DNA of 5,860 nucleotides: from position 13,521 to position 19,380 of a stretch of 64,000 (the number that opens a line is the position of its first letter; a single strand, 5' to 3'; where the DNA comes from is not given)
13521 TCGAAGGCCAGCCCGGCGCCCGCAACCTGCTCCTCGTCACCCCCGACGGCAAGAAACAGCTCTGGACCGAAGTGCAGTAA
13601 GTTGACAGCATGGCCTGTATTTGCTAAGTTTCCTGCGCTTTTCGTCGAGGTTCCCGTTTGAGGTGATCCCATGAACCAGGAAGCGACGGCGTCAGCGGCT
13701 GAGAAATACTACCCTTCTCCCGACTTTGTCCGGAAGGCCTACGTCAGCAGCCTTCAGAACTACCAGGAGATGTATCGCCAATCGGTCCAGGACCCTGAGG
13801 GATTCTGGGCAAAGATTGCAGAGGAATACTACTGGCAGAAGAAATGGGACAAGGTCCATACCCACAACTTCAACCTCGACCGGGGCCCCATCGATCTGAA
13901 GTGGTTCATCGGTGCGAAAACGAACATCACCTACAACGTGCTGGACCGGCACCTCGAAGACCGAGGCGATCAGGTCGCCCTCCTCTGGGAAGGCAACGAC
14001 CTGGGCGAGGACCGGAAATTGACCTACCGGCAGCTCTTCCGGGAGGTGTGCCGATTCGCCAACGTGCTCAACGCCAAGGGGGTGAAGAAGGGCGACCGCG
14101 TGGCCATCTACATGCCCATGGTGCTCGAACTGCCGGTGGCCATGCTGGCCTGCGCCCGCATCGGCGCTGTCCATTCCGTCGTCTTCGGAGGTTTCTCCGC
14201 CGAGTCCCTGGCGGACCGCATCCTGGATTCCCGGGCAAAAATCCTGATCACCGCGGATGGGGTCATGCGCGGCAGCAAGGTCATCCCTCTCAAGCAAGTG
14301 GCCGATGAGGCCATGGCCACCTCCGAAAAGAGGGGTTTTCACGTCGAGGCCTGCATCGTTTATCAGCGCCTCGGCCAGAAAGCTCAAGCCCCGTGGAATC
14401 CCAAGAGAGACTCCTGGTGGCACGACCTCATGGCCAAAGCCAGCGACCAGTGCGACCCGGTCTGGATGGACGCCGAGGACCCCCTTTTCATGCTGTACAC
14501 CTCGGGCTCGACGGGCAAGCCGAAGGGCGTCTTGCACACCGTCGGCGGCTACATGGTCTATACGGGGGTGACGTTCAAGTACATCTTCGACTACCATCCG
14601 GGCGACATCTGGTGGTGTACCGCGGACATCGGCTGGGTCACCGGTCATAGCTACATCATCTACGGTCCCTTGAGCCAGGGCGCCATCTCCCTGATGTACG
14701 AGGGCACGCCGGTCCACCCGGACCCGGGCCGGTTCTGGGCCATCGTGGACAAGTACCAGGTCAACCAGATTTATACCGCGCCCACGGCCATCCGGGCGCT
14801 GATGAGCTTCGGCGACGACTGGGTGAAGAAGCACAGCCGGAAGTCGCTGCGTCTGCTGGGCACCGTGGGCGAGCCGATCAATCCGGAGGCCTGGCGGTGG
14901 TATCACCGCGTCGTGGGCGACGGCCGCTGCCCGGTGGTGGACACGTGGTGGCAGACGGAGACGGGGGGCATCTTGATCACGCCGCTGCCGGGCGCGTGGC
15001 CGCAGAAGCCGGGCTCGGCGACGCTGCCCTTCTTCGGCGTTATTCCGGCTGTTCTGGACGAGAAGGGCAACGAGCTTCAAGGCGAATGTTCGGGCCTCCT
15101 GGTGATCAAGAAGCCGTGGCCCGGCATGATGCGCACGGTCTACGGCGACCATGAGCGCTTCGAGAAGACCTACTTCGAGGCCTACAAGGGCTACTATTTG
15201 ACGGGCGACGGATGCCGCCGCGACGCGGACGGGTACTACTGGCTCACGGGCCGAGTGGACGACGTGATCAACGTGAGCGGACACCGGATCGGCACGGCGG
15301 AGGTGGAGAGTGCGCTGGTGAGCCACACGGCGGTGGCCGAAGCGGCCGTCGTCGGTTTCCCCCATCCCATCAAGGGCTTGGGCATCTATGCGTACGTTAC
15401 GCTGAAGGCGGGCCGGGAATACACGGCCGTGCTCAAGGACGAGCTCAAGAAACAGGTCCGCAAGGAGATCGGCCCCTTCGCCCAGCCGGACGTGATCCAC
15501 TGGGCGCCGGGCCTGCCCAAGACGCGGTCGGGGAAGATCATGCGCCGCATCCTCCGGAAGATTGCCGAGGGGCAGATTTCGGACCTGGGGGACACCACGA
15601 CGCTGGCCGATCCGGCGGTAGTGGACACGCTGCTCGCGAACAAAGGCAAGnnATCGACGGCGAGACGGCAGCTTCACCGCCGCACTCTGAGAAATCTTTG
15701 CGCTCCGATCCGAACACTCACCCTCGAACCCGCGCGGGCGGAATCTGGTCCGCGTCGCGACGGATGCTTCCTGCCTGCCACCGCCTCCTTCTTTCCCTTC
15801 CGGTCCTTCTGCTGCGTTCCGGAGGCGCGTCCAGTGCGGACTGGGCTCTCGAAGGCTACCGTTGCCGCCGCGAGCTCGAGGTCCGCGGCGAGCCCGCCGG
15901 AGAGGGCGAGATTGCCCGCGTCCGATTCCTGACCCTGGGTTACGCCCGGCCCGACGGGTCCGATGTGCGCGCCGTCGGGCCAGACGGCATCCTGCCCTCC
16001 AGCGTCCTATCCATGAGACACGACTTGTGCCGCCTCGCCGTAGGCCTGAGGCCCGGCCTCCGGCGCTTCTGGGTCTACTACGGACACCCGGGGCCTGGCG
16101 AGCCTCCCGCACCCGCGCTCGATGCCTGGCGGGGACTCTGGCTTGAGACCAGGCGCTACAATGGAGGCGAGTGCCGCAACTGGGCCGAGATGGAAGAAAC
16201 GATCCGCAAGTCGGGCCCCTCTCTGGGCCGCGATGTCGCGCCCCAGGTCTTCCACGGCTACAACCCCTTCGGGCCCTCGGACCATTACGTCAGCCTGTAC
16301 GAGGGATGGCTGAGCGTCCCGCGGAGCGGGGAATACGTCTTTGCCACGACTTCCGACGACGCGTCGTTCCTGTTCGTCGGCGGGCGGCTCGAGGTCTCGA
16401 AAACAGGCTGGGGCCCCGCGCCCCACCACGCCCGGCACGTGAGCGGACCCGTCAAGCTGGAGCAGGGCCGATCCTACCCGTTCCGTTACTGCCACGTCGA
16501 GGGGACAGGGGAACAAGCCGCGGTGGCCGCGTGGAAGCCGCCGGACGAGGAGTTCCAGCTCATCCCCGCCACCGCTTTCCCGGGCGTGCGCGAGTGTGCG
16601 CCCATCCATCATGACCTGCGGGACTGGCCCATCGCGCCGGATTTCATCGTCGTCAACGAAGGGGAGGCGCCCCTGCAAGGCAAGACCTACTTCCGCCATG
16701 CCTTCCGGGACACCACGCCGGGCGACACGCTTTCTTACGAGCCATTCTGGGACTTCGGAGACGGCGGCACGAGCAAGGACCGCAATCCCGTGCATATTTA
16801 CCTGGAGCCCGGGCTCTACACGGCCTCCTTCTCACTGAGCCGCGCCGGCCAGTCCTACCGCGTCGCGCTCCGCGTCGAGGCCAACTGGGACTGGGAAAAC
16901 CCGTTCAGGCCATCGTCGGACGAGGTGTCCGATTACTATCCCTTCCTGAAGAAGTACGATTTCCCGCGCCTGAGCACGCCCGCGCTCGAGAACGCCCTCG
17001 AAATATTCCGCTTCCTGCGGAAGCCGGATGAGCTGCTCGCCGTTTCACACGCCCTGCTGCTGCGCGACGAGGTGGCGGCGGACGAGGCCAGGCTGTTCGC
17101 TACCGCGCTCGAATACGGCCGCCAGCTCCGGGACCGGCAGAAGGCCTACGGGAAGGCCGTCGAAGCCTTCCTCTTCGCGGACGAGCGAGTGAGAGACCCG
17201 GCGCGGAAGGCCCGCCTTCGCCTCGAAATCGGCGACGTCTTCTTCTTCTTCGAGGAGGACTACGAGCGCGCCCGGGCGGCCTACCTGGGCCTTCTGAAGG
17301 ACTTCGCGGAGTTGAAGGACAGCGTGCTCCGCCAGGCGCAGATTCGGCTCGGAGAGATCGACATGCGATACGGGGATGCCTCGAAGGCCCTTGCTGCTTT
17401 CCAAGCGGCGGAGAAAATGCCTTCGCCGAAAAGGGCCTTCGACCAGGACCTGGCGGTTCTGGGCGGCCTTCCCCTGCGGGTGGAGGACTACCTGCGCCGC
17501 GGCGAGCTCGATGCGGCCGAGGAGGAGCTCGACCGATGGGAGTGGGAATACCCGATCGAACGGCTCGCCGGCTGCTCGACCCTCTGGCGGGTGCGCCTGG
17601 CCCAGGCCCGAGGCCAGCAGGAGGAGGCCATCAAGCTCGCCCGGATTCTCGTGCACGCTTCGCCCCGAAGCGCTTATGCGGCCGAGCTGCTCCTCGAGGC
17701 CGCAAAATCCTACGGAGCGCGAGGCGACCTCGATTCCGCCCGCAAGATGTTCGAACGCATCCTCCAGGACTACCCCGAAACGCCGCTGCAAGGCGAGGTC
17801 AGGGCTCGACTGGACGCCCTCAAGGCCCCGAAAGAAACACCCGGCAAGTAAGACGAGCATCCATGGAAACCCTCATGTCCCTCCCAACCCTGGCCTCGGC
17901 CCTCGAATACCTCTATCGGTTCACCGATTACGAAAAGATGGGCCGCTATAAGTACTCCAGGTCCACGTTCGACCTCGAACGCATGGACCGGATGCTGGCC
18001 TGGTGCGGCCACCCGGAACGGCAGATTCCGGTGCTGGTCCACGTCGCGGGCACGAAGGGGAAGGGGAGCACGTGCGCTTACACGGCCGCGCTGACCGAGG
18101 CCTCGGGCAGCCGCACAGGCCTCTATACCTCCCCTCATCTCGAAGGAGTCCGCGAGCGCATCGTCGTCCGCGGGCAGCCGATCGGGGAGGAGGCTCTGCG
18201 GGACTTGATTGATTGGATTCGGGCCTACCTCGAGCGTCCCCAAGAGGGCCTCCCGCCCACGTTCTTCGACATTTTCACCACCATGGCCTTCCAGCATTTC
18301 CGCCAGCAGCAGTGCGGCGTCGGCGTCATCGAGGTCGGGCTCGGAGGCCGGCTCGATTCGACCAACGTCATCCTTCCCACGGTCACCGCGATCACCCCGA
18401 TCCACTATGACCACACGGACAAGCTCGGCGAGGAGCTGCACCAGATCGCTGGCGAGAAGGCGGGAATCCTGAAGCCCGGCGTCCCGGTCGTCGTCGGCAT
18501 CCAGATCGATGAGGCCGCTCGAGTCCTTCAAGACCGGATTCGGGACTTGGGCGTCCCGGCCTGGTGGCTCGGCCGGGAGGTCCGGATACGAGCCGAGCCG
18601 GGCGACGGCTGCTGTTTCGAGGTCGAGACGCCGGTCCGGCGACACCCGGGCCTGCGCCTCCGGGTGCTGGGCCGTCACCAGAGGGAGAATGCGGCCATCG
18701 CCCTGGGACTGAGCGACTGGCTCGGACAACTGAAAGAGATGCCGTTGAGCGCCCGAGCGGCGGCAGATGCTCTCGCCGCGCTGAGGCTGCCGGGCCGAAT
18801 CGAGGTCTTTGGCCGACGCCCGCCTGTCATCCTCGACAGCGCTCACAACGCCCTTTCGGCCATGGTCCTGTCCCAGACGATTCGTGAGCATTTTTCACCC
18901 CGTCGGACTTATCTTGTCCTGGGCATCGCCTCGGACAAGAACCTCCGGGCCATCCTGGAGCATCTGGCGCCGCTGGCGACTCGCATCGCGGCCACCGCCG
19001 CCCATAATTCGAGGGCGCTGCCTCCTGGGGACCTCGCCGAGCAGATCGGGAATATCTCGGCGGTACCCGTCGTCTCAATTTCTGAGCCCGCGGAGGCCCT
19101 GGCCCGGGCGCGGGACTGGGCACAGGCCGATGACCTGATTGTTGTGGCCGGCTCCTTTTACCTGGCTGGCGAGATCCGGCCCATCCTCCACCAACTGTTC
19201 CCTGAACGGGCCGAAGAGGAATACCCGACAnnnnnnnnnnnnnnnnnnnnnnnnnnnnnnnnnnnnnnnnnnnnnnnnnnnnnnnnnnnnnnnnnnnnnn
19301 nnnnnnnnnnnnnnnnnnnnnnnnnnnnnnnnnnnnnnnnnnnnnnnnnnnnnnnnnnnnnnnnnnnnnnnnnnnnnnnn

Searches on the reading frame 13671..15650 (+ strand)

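Call 55: search_protein_families(library=pfam, proteins=[window:13671-15650:+], max_evalue=0.001)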
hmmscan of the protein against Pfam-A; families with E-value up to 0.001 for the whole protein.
window:13671-15650:+ (660 aa): 3 families
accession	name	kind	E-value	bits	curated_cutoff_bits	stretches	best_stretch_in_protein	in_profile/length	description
PF00501.34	AMP-binding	-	4.3e-89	299.4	29.9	1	92-489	2-382/384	AMP-binding enzyme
PF13193.12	AMP-binding_C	-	5.6e-26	91.7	24.5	1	544-622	1-76/76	AMP-binding enzyme C-terminal domain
PF16177.11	ACAS_N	-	6e-20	71.3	27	1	31-90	1-55/55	Acetyl-coenzyme A synthetase N-terminus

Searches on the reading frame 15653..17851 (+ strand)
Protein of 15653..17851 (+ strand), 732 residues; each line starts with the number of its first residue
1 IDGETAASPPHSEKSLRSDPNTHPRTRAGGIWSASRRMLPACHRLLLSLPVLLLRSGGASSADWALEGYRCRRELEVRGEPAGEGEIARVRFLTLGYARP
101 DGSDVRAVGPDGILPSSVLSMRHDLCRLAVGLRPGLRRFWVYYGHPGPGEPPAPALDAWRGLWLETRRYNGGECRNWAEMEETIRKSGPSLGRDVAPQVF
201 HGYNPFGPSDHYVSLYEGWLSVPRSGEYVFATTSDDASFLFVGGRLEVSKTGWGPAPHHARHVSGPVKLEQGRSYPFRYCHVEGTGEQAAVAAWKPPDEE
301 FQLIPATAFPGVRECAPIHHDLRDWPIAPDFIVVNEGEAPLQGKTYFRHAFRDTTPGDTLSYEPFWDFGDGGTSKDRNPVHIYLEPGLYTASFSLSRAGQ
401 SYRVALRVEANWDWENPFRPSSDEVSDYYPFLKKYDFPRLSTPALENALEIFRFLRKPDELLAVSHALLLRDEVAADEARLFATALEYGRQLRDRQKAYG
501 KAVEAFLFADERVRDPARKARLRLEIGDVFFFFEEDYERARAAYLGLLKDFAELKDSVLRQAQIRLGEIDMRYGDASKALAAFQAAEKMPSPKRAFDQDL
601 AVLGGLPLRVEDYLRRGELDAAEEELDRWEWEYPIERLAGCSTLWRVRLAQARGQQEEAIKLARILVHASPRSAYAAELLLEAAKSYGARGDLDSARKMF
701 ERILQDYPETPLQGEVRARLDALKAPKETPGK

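Call 89: search_protein_families(library=pfam, proteins=[window:15653-17851:+], max_evalue=0.001)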
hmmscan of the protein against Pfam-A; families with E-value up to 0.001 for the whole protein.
window:15653-17851:+ (732 aa): 7 families
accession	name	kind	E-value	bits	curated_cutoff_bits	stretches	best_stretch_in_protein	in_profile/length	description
PF07691.17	PA14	-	3.3e-11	43.6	24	1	208-304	42-143/147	PA14 domain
PF18911.6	PKD_4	-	2.4e-09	37.5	27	1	346-394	21-67/85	PKD domain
PF13174.12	TPR_6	-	1.1e-07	32.4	26.3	1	680-710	3-33/33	Tetratricopeptide repeat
PF13428.12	TPR_14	-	4.4e-06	27.3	23.5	0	678-711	2-35/44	Tetratricopeptide repeat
PF00801.26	PKD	-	5.7e-05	23.5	23.5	1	357-396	27-66/80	PKD domain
PF09976.15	TPR_21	-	6.2e-05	23.3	25.5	1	644-726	42-125/193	Tetratricopeptide repeat-like domain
PF10528.15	GLEYA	-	6.9e-05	23.5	26.2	1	215-287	4-82/91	GLEYA domain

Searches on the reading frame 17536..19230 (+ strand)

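Call 55: search_protein_families(library=pfam, proteins=[window:17536-19230:+], max_evalue=0.001)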
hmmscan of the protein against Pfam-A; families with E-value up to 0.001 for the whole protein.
window:17536-19230:+ (565 aa): 2 families
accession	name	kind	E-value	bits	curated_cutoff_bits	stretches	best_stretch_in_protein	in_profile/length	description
PF02875.26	Mur_ligase_C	-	7e-17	62.9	28.4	1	420-541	1-127/127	Mur ligase, glutamate ligase domain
PF08245.18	Mur_ligase_M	-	3.5e-07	30.8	24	1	170-392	1-199/200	Mur ligase middle domain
